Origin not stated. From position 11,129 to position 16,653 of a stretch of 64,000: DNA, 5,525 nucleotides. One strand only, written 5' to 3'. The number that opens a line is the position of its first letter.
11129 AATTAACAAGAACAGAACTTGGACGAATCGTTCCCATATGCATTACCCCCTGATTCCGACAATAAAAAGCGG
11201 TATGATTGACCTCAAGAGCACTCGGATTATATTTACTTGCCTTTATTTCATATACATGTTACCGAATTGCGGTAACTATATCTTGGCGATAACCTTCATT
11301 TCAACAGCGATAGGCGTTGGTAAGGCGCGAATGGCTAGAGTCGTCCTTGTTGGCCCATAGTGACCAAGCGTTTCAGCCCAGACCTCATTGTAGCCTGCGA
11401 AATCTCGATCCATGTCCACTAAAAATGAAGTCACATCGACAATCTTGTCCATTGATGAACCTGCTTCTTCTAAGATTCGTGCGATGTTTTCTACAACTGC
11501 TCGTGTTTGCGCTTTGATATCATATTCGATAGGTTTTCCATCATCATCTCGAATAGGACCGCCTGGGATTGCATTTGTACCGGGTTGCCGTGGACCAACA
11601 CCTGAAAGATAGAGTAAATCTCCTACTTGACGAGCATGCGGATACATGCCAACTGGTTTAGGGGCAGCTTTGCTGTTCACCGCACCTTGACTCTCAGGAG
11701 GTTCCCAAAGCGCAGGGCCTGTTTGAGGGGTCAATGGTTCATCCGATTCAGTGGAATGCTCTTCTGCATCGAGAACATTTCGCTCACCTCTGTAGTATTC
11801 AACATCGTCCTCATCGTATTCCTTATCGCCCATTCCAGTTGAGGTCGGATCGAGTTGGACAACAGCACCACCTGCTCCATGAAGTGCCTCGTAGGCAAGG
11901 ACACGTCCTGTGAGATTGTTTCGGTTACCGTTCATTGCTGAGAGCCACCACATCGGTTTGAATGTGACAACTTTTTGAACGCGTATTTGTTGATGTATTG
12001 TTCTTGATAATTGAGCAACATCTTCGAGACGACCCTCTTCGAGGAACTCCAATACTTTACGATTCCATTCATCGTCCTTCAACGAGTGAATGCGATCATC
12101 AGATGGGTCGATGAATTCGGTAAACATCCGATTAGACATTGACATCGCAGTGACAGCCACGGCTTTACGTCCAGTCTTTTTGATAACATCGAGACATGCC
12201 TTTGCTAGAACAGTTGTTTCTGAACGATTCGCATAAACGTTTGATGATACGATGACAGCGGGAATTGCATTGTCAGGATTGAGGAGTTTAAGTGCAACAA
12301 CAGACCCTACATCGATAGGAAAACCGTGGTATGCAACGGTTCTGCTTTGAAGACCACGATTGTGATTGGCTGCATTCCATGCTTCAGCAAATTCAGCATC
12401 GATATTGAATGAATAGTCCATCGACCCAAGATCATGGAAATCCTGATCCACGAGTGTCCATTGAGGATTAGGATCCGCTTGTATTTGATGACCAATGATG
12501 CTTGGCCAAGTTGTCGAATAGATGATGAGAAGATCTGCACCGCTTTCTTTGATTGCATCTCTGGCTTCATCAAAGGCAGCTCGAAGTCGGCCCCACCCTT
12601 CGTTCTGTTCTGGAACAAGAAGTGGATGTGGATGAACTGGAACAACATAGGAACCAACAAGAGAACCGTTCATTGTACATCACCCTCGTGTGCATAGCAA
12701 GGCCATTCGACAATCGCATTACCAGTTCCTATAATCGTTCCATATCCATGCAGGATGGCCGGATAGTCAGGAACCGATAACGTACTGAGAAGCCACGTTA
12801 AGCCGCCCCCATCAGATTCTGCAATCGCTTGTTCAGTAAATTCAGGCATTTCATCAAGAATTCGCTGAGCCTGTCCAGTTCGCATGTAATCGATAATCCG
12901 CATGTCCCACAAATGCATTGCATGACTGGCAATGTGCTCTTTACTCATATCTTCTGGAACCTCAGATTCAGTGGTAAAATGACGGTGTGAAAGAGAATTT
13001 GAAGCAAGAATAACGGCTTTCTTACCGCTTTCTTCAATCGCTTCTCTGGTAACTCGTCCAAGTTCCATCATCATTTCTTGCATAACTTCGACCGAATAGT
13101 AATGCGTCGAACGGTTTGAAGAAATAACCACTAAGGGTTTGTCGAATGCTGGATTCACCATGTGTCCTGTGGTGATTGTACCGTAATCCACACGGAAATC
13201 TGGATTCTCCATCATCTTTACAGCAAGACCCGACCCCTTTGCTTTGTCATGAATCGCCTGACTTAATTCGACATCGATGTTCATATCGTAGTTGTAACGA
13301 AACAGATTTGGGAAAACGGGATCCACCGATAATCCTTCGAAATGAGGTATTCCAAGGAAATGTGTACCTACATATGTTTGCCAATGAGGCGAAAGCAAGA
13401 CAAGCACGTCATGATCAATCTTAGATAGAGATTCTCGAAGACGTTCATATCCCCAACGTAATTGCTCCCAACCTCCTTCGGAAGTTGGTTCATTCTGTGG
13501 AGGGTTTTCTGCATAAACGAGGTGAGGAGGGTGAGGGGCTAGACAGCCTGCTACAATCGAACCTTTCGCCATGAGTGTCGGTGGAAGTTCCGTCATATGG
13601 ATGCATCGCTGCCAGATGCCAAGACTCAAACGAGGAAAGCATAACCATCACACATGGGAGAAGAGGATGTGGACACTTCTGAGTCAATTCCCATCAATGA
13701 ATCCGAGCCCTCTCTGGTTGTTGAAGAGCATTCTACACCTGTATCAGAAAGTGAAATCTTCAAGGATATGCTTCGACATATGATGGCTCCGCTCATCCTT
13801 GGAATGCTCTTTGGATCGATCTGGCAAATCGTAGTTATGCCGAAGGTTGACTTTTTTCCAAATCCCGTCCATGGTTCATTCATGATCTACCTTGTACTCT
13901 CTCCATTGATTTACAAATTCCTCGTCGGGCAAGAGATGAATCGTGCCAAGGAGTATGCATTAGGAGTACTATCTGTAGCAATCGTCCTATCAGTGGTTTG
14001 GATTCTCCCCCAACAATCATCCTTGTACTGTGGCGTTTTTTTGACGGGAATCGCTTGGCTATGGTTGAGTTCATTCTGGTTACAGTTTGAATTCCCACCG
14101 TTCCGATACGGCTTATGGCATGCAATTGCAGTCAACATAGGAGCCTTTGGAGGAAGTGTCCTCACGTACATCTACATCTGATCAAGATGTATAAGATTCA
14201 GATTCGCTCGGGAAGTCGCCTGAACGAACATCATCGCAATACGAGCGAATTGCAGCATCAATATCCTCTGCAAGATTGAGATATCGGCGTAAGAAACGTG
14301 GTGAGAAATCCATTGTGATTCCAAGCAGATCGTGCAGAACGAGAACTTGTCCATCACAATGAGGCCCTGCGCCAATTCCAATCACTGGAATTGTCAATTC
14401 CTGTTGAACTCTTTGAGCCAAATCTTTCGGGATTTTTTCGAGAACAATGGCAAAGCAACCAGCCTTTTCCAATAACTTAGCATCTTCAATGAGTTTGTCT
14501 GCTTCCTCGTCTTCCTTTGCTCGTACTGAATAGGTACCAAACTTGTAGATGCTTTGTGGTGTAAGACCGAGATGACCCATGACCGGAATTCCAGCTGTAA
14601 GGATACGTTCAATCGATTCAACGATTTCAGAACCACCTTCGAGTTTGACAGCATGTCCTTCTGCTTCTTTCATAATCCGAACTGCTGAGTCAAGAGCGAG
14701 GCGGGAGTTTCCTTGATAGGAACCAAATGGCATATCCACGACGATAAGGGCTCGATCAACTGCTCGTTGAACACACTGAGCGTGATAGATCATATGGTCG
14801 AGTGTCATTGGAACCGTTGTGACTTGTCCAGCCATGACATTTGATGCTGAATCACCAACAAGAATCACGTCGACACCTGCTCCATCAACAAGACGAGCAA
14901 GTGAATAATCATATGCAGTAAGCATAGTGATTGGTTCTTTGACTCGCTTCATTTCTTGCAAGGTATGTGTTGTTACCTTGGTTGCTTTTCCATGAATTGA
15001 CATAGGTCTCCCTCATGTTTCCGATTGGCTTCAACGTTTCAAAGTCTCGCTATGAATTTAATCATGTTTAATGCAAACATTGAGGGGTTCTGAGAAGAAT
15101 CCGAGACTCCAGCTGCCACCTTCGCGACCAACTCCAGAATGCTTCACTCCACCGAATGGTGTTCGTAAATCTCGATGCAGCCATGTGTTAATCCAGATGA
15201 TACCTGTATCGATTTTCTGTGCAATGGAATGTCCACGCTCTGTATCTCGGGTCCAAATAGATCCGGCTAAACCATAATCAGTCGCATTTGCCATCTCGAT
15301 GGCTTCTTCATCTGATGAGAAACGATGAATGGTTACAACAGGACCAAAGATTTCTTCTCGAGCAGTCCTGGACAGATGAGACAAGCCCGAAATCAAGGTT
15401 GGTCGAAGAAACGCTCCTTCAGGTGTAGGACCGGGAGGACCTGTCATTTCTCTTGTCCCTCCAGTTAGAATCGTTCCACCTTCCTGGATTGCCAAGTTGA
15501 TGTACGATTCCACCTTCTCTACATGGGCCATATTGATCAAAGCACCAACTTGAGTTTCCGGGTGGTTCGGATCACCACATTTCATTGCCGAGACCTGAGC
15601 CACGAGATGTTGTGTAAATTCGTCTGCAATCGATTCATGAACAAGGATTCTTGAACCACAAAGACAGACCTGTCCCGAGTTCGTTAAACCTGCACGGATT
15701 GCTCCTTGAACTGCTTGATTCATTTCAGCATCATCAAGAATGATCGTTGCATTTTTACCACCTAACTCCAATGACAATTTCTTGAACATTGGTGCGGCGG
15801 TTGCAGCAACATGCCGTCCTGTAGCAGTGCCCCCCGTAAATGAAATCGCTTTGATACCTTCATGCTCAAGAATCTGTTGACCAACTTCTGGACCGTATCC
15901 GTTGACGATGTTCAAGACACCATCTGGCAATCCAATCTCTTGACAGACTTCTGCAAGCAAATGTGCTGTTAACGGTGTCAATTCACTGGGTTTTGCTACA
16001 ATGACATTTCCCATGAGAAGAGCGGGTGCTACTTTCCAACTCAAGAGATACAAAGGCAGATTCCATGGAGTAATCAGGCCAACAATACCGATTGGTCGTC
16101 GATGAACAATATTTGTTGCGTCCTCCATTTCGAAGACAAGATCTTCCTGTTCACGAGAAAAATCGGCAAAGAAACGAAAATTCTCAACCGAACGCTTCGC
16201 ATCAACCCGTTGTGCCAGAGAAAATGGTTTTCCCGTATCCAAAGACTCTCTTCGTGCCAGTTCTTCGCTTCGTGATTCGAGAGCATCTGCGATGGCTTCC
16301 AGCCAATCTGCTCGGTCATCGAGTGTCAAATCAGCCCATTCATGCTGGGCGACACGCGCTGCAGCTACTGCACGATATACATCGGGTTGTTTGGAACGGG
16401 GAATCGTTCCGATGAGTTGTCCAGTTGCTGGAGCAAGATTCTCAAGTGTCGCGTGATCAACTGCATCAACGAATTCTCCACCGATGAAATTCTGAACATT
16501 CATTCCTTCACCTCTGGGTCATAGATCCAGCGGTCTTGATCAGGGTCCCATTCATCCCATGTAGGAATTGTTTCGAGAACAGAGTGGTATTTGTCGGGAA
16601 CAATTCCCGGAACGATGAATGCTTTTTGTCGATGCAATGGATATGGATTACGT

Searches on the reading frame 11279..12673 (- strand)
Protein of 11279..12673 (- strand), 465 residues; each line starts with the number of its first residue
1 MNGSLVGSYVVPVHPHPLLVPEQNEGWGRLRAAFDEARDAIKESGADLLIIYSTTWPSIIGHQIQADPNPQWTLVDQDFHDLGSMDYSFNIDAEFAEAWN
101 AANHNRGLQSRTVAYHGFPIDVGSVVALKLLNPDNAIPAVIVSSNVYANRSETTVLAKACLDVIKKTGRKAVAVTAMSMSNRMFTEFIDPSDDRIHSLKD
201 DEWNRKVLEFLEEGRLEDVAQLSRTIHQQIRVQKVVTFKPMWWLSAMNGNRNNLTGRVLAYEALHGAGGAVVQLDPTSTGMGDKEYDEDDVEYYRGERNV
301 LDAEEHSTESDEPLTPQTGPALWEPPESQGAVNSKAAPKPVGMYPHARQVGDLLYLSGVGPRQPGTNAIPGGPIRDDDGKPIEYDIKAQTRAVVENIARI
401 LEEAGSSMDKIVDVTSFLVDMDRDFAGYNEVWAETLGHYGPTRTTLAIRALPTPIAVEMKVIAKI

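Call 37: search_protein_families(library=pfam, proteins=[window:11279-12673:-], max_evalue=0.001)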
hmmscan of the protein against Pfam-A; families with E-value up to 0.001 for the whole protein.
window:11279-12673:- (465 aa): 2 families
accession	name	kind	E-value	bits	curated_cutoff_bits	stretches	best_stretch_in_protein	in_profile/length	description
PF01042.26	Ribonuc_L-PSP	-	3.3e-26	92.1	27.3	1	335-464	2-120/121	Endoribonuclease L-PSP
PF02900.23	LigB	-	4.2e-11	42.9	26.3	1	21-267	17-264/269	Catalytic LigB subunit of aromatic ring-opening dioxygenase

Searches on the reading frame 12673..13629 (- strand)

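Call 37: search_protein_families(library=pfam, proteins=[window:12673-13629:-], max_evalue=0.001)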
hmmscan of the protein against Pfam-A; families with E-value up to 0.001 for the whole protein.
window:12673-13629:- (319 aa): 1 family
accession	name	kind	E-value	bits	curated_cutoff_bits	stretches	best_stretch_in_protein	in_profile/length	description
PF02900.23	LigB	-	1.5e-20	73.9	26.3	1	30-279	4-237/269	Catalytic LigB subunit of aromatic ring-opening dioxygenase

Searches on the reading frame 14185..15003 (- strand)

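Call 37: search_protein_families(library=pfam, proteins=[window:14185-15003:-], max_evalue=0.001)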
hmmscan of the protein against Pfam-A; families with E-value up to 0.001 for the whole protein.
window:14185-15003:- (273 aa): 1 family
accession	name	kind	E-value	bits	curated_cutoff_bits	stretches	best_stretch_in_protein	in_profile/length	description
PF02548.21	Pantoate_transf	-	1.6e-114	382.2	28.7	1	9-267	1-259/259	Ketopantoate hydroxymethyltransferase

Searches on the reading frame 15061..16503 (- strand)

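Call 38: search_protein_families(library=pfam, proteins=[window:15061-16503:-], max_evalue=0.001)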
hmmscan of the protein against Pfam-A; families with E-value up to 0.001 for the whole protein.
window:15061-16503:- (481 aa): 3 families
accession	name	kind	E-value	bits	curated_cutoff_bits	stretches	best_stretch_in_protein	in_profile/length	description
PF00171.27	Aldedh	-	1.1e-165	552.2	23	1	15-472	5-457/461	Aldehyde dehydrogenase family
PF05893.19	LuxC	-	0.00029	20.3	21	1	131-306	82-261/401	Acyl-CoA reductase (LuxC)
PF07368.16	DUF1487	-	0.00087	19.3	23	0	254-439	9-167/215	Protein of unknown function (DUF1487)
